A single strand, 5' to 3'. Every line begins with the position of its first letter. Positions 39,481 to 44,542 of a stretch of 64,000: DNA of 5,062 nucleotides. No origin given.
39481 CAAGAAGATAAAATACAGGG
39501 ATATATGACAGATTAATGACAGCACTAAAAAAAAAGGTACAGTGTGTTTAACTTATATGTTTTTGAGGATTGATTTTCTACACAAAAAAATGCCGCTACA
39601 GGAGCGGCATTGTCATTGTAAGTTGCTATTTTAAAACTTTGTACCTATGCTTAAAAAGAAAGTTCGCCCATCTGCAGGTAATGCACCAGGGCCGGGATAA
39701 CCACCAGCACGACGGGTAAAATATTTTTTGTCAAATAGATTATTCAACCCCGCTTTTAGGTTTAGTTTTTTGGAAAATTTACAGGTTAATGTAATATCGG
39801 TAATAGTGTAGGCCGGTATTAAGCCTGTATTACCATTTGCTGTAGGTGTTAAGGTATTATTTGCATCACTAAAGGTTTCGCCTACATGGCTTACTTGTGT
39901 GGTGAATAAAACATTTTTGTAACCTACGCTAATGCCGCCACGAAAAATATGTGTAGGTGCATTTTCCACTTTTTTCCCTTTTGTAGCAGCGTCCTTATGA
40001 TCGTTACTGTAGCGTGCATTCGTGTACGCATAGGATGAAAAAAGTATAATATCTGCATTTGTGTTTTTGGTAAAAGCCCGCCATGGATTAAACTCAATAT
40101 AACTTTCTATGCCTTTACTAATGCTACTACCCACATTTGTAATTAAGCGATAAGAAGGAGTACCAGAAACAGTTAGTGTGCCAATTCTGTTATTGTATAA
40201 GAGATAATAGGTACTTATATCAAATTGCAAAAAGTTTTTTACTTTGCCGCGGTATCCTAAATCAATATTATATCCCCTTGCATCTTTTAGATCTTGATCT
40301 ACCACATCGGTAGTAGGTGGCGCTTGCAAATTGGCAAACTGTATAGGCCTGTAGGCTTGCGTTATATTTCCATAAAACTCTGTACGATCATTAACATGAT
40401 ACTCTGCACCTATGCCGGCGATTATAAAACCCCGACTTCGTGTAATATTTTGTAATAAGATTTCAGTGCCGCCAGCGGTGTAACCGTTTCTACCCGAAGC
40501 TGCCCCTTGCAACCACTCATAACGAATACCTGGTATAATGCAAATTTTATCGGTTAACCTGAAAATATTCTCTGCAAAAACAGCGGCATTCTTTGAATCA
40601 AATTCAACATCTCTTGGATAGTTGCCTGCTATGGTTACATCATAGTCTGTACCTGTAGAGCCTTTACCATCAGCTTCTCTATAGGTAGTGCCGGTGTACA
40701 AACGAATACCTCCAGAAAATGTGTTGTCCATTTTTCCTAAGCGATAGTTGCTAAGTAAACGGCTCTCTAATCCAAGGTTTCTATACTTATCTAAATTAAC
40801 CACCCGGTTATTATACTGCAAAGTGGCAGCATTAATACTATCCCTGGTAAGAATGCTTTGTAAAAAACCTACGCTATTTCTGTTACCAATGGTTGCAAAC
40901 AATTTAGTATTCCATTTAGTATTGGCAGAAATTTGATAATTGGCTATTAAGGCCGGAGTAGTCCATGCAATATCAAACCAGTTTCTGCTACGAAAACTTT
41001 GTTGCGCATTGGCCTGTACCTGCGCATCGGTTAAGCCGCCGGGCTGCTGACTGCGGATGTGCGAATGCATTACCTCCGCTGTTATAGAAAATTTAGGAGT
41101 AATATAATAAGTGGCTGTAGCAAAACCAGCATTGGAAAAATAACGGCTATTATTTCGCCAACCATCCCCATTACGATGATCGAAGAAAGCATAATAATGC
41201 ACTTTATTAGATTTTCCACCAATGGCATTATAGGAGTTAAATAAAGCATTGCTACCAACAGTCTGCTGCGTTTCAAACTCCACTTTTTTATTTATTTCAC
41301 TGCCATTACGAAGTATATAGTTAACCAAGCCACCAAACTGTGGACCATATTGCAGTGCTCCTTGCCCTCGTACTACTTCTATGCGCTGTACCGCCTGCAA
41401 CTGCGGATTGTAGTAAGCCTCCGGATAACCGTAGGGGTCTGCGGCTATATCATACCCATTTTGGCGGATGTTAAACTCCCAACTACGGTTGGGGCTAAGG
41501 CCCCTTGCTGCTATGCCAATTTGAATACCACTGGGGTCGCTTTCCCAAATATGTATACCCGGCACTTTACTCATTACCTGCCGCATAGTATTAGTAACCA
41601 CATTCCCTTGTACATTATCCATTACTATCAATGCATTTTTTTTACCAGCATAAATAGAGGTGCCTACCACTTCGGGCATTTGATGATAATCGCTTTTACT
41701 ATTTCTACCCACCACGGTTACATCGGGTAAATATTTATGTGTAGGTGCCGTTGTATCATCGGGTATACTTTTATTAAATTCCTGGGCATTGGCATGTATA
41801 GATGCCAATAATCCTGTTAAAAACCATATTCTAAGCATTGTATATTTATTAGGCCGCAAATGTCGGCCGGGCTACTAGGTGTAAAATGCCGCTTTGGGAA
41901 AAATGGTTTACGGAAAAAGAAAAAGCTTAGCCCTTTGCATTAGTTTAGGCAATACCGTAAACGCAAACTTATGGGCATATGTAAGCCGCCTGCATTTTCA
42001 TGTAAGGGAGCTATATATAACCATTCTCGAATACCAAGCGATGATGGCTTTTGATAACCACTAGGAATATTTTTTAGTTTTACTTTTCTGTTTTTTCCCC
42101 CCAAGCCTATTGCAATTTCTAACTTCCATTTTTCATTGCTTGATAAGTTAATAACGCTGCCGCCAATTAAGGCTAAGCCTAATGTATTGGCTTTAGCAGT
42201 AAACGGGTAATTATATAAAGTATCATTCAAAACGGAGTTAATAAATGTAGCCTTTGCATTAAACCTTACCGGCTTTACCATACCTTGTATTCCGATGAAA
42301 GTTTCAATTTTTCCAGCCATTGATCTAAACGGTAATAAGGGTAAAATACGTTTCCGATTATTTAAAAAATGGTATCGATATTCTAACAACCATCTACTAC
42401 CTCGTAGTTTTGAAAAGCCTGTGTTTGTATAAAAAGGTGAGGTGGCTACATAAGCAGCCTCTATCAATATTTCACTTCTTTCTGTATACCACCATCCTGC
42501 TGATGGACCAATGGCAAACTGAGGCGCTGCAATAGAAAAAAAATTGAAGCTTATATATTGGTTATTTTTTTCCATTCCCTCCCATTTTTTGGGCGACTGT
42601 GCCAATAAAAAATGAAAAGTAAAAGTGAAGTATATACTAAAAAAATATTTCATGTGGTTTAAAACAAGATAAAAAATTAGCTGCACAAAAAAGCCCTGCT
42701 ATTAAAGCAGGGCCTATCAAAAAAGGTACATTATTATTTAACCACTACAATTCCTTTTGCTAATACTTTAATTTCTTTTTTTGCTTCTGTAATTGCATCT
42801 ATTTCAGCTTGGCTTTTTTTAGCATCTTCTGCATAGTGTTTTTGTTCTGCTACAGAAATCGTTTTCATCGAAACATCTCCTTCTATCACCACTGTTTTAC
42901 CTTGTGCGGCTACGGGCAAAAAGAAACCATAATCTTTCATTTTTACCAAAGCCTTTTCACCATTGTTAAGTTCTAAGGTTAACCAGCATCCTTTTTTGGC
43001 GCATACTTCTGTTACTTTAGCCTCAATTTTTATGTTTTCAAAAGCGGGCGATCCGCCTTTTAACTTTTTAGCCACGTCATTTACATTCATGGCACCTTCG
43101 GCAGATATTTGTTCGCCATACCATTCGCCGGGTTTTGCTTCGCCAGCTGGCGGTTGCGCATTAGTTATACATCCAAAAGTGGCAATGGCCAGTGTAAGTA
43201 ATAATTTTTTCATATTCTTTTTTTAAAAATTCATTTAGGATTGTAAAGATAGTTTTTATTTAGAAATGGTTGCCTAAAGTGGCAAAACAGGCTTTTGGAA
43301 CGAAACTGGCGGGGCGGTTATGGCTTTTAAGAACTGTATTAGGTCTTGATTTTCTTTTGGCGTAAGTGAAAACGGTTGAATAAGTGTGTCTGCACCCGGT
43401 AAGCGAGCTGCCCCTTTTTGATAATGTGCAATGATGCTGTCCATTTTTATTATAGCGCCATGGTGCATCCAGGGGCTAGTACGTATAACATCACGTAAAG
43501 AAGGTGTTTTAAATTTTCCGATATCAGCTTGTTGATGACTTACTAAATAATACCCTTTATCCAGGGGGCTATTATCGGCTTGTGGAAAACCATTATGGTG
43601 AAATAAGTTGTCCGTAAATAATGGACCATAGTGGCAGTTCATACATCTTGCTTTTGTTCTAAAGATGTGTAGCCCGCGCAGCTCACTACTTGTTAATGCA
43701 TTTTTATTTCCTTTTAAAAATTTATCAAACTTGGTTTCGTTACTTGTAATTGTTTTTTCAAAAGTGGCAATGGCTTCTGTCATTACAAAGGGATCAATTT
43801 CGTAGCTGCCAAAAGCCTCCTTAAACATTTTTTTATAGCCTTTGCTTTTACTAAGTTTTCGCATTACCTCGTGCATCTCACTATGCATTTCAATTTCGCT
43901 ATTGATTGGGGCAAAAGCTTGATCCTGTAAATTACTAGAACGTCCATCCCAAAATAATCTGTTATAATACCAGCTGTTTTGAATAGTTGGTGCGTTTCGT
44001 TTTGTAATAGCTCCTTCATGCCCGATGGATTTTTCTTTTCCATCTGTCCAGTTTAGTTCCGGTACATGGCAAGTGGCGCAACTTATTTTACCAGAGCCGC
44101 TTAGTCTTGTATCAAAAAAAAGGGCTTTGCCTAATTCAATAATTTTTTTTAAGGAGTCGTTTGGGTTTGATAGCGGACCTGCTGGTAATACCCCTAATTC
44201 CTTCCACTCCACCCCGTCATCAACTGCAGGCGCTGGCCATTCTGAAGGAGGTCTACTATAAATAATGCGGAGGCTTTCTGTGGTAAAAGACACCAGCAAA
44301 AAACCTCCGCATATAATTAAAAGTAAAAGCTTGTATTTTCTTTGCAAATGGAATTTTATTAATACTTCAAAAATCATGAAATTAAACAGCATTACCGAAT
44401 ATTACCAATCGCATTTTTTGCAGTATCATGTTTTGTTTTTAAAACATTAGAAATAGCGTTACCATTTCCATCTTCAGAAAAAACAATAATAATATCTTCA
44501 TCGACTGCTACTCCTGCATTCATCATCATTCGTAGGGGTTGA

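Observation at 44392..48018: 1208-aa secreted mosaic protein built from several families of short reiterated peptide motifs: the best candidate for something undescribed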

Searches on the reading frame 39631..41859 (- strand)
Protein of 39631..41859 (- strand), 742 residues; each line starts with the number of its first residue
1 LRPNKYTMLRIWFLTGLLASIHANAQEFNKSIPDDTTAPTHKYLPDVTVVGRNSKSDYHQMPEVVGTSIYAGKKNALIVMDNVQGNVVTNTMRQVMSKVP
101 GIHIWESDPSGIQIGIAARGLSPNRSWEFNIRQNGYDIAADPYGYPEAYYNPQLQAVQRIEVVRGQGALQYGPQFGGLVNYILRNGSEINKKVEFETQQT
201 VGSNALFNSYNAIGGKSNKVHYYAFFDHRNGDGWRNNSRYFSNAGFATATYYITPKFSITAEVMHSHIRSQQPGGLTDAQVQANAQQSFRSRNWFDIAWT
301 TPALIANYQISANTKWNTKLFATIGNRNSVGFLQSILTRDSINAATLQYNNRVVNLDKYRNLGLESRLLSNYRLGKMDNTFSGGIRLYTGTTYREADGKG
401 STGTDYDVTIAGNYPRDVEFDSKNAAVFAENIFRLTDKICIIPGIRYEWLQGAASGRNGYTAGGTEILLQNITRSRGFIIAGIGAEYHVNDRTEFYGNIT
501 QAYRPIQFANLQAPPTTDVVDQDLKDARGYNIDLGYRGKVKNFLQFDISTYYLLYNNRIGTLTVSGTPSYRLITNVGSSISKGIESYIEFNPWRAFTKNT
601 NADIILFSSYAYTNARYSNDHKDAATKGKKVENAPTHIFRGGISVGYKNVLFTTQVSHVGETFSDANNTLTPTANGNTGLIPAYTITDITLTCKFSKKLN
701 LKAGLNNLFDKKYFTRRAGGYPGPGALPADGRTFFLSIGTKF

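Call 5: search_protein_families(library=pfam, proteins=[window:39631-41859:-], max_evalue=0.01)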
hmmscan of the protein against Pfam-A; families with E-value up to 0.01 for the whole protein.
window:39631-41859:- (742 aa): 2 families
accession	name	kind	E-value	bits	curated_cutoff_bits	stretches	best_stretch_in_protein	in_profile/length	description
PF00593.30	TonB_dep_Rec_b-barrel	-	3.3e-34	119.9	27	1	287-708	47-436/436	TonB dependent receptor-like, beta-barrel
PF07715.20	Plug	-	8.9e-09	36.3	23.9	1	90-174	23-102/107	TonB-dependent Receptor Plug Domain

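Call 6: search_protein_families(library=ncbifam, proteins=[window:39631-41859:-], max_evalue=0.01)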
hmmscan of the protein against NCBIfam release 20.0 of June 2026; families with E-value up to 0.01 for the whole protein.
window:39631-41859:- (742 aa): 13 families
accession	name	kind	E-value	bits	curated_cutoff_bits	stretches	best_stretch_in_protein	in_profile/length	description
TIGR01783.1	TonB-siderophor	subfamily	2.1e-46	158.8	223.5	1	90-742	20-649/649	TonB-dependent siderophore receptor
NF041676.1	FecA_OM_dicitr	equivalog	2.6e-36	124.9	1100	1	88-718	148-750/773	TonB-dependent Fe(3+) dicitrate receptor FecA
NF049946.1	TonB_dep_CU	exception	1.7e-18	66.3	700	2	425-724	397-670/683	TonB-dependent receptor, CU motif-type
TIGR01786.1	TonB-hemlactrns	subfamily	1.2e-15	57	323.75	1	90-742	39-719/719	TonB-dependent hemoglobin/transferrin/lactoferrin family receptor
NF010010.0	PRK13483.1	equivalog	3.8e-13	48.3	927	2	568-742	511-660/660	ligand-gated channel protein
NF041535.1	TonB_rec_PqqU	equivalog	8.3e-13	47.5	1200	1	96-714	41-644/676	TonB-dependent receptor PqqU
NF010038.0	PRK13513.1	equivalog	1.8e-12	46.6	942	2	575-712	516-636/659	ligand-gated channel protein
NF049944.1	TonB_dep_PUIUD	equivalog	3.8e-12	45.4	850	1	76-262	62-250/686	TonB-dependent receptor, PUIUD motif-type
NF010048.1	PRK13524.1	subfamily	6.1e-12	44.8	493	1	669-742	667-744/744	FepA family TonB-dependent siderophore receptor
NF010051.0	PRK13528.1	subfamily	3.4e-09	35.5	583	1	676-738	665-723/727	FepA family TonB-dependent siderophore receptor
NF010012.0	PRK13486.1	equivalog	4.6e-08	31.9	924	2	129-188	101-162/696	TonB-dependent receptor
NF053590.1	TonB_dep_TOL0244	equivalog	6.3e-07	28.4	645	1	531-713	419-580/604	TOL_0244 family TonB-dependent receptor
TIGR01778.1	TonB-copper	equivalog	6.2e-05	21.9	472.45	1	384-741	280-636/637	TonB-dependent copper receptor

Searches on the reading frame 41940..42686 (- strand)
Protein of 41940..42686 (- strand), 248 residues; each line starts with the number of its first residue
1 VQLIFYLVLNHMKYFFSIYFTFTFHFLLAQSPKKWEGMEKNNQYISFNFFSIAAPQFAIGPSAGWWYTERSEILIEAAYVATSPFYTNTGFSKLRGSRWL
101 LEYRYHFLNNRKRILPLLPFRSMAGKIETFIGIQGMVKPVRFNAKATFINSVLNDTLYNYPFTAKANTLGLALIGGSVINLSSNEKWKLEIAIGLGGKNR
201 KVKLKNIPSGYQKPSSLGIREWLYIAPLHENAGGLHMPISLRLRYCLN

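Call 5: search_protein_families(library=pfam, proteins=[window:41940-42686:-], max_evalue=0.01)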
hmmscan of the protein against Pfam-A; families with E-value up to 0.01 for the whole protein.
window:41940-42686:- (248 aa): 0 families

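Call 6: search_protein_families(library=ncbifam, proteins=[window:41940-42686:-], max_evalue=0.01)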
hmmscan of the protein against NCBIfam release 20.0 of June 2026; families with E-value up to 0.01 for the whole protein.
window:41940-42686:- (248 aa): 0 families

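Call 51: search_solved_structures(query=window:41940-42686:-, max_evalue=1, show_alignments=1)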
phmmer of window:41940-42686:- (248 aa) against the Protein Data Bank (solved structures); distinct sequences matched with E-value up to 1: 0.

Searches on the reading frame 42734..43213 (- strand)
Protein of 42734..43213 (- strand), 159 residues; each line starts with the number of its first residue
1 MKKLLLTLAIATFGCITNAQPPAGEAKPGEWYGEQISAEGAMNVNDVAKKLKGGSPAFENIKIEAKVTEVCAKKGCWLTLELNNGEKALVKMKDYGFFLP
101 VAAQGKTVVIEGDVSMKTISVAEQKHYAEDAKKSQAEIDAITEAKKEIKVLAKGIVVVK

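Call 5: search_protein_families(library=pfam, proteins=[window:42734-43213:-], max_evalue=0.01)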
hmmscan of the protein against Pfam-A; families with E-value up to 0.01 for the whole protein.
window:42734-43213:- (159 aa): 1 family
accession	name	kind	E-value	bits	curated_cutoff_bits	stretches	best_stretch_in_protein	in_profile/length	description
PF16267.10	DUF4920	-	1.6e-30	105.5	25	1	60-135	12-87/87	Domain of unknown function (DUF4920)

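Call 6: search_protein_families(library=ncbifam, proteins=[window:42734-43213:-], max_evalue=0.01)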
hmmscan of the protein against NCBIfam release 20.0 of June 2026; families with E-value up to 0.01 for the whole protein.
window:42734-43213:- (159 aa): 0 families

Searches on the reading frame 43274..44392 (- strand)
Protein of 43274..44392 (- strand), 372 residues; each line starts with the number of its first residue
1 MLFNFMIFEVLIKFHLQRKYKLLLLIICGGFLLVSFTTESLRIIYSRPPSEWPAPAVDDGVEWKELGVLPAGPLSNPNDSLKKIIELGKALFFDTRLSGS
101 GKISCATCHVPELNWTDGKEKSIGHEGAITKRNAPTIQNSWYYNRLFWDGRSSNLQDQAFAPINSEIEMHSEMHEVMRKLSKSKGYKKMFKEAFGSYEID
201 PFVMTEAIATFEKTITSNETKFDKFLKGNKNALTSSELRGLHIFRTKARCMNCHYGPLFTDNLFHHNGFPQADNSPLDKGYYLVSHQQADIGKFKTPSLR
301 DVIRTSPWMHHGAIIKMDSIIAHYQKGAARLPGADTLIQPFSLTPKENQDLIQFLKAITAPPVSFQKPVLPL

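Call 5: search_protein_families(library=pfam, proteins=[window:43274-44392:-], max_evalue=0.01)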
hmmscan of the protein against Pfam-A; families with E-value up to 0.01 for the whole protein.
window:43274-44392:- (372 aa): 2 families
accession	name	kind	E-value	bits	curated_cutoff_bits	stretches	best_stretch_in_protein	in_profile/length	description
PF03150.19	CCP_MauG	-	1.9e-53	181.6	25.6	1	83-230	2-148/149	Di-haem cytochrome c peroxidase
PF00034.26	Cytochrom_C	-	0.0085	17.8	21.3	0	86-151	2-44/90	Cytochrome c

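Call 6: search_protein_families(library=ncbifam, proteins=[window:43274-44392:-], max_evalue=0.01)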
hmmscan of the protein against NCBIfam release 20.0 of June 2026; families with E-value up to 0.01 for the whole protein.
window:43274-44392:- (372 aa): 6 families
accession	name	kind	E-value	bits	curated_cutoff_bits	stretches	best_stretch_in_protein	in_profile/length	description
TIGR03791.1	TTQ_mauG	equivalog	2.3e-73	247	443.85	1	85-371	6-291/291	tryptophan tryptophylquinone biosynthesis enzyme MauG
TIGR04039.1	MXAN_0977_Heme2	hypoth_equivalog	8.3e-59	199.3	362.85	1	75-359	4-322/336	MbnH family di-heme enzyme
TIGR03981.2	SAM_quin_mod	hypoth_equivalog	1.8e-40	139.1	340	2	185-324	212-358/411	His-Xaa-Ser system-associated MauG-like protein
NF052341.1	hydrazine_gamma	equivalog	8.5e-07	28.2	625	0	83-146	66-128/339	hydrazine synthase subunit gamma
NF052342.1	hydrazine_BC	exception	0.00021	19.6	1250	0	83-256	417-568/690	hydrazine synthase subunit beta-gamma fusion subunit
TIGR04484.1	thiosulf_SoxA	equivalog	0.0035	16.7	110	1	79-112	102-133/212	sulfur oxidation c-type cytochrome SoxA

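Call 52: search_solved_structures(query=window:43274-44392:-, max_evalue=1e-10)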
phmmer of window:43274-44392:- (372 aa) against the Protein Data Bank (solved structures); distinct sequences matched with E-value up to 1e-10: 27.
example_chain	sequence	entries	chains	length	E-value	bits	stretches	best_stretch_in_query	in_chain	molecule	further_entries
1iqc_A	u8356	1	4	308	7.4e-48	166.6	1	82-371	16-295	di-heme peroxidase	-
4aal_A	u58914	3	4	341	1.8e-44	155.4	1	70-371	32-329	CYTOCHROME C551 PEROXIDASE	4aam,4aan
3o5c_A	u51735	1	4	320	3.1e-43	151.4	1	83-371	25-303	Cytochrome c551 peroxidase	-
4aao_A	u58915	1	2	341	4.3e-43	150.9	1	70-371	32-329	CYTOCHROME C551 PEROXIDASE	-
9qdt_A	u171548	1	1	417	1.1e-42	149.6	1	73-332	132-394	Probable cytochrome c peroxidase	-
2c1u_A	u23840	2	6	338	1.1e-42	149.6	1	83-371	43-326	DI-HAEM CYTOCHROME C PEROXIDASE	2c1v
3hq6_A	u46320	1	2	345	6.4e-42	147.1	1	76-323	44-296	Cytochrome c551 peroxidase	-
3hq9_A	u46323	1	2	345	8.9e-42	146.6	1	76-323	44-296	Cytochrome c551 peroxidase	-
3hq7_A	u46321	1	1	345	3.2e-41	144.8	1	76-323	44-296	Cytochrome c551 peroxidase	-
3hq8_A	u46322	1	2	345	6.1e-41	143.9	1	76-323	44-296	Cytochrome c551 peroxidase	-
1nml_A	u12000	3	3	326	9.7e-39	136.6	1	73-371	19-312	di-haem cytochrome c peroxidase | Cytochrome c peroxidase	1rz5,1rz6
6e1c_A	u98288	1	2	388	3.2e-38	134.9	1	53-360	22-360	Di-heme enzyme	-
6qkn_A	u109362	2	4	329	1.1e-36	129.9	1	83-324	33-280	Cytochrome-c peroxidase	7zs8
6fu3_A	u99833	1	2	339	1.2e-36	129.7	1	83-324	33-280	Protein CcpR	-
1eb7_A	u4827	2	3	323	5.1e-36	127.7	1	85-369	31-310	CYTOCHROME C551 PEROXIDASE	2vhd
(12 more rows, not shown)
